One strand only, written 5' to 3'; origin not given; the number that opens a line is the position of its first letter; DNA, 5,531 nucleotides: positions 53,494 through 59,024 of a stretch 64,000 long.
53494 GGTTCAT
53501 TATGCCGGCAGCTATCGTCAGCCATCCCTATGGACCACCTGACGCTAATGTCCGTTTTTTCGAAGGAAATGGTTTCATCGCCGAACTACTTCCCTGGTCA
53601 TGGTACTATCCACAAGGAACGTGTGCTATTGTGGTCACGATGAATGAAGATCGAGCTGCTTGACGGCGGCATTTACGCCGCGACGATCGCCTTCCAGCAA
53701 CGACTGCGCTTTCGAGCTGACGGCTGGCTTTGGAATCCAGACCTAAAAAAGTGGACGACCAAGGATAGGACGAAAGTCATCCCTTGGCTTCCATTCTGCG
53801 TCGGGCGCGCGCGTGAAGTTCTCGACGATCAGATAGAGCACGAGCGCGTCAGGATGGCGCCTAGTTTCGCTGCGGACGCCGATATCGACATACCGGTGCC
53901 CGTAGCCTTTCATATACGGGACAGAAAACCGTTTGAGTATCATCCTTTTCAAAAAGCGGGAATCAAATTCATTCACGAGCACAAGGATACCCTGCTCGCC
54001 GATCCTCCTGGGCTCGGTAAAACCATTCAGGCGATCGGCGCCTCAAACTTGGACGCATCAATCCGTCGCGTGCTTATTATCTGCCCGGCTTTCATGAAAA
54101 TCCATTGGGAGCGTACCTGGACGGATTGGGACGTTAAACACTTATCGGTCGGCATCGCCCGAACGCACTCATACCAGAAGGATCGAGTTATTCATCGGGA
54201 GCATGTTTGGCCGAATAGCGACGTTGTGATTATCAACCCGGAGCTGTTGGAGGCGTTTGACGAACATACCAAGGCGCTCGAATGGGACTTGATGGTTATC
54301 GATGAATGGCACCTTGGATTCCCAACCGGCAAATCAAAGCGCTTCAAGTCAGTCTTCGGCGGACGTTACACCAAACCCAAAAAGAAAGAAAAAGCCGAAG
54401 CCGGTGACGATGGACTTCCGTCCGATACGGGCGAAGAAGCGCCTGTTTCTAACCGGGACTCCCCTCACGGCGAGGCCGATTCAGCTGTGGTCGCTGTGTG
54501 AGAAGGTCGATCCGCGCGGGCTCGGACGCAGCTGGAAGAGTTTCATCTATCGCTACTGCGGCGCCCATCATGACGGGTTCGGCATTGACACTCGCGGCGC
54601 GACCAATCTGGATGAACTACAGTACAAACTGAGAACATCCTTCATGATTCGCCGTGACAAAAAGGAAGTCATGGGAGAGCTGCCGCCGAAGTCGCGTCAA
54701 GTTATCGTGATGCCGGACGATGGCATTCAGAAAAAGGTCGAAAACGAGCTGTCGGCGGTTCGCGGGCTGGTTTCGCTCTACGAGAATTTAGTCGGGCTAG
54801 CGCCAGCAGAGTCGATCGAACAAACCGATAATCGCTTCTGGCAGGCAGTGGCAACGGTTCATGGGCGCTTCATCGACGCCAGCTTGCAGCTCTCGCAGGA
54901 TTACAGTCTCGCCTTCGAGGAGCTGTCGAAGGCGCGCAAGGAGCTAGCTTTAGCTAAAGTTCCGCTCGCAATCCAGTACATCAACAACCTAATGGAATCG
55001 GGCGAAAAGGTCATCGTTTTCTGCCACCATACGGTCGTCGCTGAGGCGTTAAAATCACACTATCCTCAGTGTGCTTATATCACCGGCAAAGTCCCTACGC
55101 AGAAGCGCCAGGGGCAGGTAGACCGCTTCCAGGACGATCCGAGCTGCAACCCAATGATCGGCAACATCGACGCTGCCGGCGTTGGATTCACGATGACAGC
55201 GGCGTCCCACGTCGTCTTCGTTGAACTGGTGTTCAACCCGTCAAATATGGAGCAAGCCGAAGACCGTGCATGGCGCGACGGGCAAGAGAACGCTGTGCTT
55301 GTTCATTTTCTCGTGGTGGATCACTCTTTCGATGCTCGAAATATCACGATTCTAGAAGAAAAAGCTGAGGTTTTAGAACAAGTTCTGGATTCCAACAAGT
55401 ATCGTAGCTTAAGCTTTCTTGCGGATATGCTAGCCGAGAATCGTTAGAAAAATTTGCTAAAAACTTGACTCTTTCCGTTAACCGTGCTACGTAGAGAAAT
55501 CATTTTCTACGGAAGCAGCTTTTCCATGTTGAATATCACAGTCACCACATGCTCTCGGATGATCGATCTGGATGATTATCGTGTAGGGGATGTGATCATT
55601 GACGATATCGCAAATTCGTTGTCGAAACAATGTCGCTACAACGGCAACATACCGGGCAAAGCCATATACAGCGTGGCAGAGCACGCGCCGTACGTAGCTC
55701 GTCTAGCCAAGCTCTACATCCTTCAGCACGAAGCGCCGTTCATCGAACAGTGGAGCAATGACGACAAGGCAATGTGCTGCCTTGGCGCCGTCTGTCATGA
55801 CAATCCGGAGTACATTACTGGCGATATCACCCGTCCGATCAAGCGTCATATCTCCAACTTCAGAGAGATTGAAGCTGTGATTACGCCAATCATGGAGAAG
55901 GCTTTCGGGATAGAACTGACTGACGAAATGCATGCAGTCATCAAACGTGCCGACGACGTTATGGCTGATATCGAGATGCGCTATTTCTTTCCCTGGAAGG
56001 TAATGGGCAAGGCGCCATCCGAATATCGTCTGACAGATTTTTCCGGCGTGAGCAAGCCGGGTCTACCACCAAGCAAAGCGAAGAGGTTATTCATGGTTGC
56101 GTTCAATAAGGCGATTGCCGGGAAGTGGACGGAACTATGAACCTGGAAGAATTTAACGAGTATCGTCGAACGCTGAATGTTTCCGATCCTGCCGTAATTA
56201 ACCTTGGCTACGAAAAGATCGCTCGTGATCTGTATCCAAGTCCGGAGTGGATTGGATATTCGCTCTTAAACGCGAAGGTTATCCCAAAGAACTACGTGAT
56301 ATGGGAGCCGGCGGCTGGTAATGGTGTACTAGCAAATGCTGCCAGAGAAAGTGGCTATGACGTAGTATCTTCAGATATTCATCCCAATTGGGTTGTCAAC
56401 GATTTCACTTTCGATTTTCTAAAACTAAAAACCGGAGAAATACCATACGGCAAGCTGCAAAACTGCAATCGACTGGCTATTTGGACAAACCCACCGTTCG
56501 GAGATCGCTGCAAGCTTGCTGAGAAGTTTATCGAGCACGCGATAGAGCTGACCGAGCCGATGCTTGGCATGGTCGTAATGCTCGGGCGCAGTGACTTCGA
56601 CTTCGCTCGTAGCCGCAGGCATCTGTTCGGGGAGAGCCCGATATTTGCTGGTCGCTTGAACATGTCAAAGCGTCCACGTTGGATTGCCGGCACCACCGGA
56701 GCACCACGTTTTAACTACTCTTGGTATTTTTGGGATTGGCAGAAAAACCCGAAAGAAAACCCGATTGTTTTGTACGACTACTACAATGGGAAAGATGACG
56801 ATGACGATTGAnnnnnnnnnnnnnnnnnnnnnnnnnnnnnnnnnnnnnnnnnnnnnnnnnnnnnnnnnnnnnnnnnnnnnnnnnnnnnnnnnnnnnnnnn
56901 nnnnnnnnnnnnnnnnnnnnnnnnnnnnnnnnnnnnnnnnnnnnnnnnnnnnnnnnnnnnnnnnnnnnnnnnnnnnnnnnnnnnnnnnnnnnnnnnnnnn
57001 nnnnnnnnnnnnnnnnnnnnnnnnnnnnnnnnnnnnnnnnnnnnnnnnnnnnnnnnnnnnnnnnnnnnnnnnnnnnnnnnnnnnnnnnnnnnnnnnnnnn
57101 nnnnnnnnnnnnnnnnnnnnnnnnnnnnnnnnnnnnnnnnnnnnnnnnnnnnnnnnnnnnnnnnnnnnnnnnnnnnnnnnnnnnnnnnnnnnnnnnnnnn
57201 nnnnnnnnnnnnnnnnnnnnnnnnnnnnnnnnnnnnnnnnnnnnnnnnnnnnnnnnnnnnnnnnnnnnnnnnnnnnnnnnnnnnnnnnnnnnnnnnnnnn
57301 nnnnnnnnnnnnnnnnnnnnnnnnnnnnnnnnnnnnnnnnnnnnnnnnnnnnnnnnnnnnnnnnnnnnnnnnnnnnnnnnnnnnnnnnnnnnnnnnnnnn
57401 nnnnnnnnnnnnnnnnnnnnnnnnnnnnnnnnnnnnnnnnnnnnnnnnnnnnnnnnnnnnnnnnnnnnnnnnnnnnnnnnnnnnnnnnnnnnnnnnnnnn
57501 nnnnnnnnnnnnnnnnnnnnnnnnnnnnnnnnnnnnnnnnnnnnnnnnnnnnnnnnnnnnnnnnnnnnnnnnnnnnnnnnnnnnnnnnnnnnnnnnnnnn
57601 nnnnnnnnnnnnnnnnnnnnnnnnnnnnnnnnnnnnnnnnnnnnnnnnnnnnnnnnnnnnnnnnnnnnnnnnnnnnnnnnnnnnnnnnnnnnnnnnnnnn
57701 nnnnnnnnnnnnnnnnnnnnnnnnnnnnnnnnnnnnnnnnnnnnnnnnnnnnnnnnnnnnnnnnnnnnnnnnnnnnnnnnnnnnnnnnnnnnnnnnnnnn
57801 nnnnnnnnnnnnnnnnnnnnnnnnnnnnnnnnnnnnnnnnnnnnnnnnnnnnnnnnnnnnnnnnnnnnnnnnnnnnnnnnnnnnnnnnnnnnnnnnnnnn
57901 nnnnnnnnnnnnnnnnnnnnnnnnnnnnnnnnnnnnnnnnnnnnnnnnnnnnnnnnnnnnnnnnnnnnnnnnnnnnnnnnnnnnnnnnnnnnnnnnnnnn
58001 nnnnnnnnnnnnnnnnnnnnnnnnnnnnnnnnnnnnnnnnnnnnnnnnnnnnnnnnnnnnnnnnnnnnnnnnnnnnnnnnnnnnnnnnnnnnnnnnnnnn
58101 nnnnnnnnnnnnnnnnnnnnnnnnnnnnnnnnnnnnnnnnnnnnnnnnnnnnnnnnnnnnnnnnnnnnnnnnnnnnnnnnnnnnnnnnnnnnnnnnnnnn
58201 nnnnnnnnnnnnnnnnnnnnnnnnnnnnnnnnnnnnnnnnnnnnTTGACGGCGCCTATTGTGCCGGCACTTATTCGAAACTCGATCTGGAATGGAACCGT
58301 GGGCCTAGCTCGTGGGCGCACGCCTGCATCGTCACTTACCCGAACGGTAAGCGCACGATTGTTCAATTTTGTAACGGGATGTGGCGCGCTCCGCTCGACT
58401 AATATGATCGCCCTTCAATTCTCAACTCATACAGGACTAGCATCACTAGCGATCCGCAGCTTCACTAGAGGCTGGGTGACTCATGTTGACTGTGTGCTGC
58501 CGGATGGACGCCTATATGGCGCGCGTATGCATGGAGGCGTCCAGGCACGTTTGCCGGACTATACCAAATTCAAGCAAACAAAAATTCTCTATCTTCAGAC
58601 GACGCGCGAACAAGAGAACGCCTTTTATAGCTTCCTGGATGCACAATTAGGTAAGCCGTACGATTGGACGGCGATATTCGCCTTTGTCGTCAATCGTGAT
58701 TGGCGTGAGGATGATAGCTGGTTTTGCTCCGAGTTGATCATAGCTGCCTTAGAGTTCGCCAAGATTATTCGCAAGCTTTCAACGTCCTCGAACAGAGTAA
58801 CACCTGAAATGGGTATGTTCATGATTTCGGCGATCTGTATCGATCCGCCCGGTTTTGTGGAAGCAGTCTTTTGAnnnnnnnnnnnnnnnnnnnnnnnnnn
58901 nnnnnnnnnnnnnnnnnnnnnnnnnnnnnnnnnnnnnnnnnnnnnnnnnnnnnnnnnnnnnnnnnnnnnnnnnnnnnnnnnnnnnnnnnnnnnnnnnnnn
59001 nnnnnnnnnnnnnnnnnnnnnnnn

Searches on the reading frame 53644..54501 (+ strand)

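Call 12: search_protein_families(library=phrogs, proteins=[window:53644-54501:+], max_evalue=0.0001)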
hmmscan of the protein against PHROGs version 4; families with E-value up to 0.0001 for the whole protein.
window:53644-54501:+ (285 aa): 1 family
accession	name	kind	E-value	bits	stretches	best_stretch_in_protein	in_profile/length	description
phrog_62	-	DNA, RNA and nucleotide metabolism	4.2e-28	98.4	1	77-243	682-834/1881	DNA helicase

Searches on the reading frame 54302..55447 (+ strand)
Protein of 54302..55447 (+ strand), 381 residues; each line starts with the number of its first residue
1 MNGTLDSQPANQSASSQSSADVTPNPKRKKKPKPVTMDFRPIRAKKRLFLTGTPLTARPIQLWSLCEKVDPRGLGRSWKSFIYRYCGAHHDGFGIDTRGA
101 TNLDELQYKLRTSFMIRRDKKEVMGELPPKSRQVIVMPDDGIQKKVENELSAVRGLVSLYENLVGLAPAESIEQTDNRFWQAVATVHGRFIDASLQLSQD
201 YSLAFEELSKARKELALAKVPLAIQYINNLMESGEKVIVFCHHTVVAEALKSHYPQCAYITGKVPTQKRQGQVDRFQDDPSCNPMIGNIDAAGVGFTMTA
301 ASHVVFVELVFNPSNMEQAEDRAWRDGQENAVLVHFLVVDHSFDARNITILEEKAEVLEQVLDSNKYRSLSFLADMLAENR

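Call 12: search_protein_families(library=phrogs, proteins=[window:54302-55447:+], max_evalue=0.0001)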
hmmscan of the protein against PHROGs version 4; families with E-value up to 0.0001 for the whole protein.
window:54302-55447:+ (381 aa): 7 families
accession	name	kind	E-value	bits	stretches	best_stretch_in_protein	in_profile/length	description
phrog_62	-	DNA, RNA and nucleotide metabolism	6e-66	223.9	1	31-368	833-1139/1881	DNA helicase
phrog_29996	-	unknown function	4.6e-17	62.3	1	38-365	859-1167/1189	-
phrog_23807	-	unknown function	1.8e-07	30.3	1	233-362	528-666/1053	-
phrog_11354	-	unknown function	4.6e-06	27.3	1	291-366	33-109/116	-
phrog_16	-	DNA, RNA and nucleotide metabolism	4.6e-06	26.1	1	226-348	486-605/986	DNA helicase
phrog_1685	-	unknown function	4.5e-05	21.8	0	284-366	1470-1553/2278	-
phrog_21391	-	DNA, RNA and nucleotide metabolism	5.3e-05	21.5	1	232-331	1357-1459/2021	DNA helicase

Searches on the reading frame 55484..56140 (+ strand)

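Call 12: search_protein_families(library=phrogs, proteins=[window:55484-56140:+], max_evalue=0.0001)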
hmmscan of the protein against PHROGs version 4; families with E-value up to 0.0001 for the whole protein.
window:55484-56140:+ (218 aa): 6 families
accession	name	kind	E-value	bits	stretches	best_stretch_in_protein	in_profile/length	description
phrog_318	-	other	3.1e-38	133.1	1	16-212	97-269/296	deoxyribonucleoside 5' monophosphate phosphatase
phrog_8467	-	other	1.2e-21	78.3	1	15-210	21-191/195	deoxyribonucleoside 5' monophosphate phosphatase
phrog_20276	-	unknown function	4.2e-12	47.4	1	22-133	7-97/103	-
phrog_7076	-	DNA, RNA and nucleotide metabolism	4.7e-10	40.5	1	61-156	26-126/188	dATP triphosphohydrolase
phrog_21461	-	other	1.6e-05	25.4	1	36-67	21-50/52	phosphohydrolase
phrog_6402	-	other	3.5e-05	25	1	105-165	2-60/111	deoxyribonucleoside 5' monophosphate phosphatase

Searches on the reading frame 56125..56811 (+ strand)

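Call 12: search_protein_families(library=phrogs, proteins=[window:56125-56811:+], max_evalue=0.0001)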
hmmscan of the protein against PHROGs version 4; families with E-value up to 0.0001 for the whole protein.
window:56125-56811:+ (228 aa): 2 families
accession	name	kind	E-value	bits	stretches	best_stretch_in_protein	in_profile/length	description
phrog_799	-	other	3e-33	116.7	1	29-214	207-375/458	DNA methyltransferase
phrog_5172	-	unknown function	7.3e-07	29.3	1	37-149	24-129/377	-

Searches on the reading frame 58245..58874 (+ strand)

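Call 12: search_protein_families(library=phrogs, proteins=[window:58245-58874:+], max_evalue=0.0001)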
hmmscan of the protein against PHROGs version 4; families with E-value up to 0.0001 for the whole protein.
window:58245-58874:+ (209 aa): 1 family
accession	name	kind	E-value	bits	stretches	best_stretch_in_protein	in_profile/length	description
phrog_1128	-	moron, auxiliary metabolic gene and host takeover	3e-21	77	1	62-188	32-162/381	enoyl-CoA hydratase/carnithine racemase-like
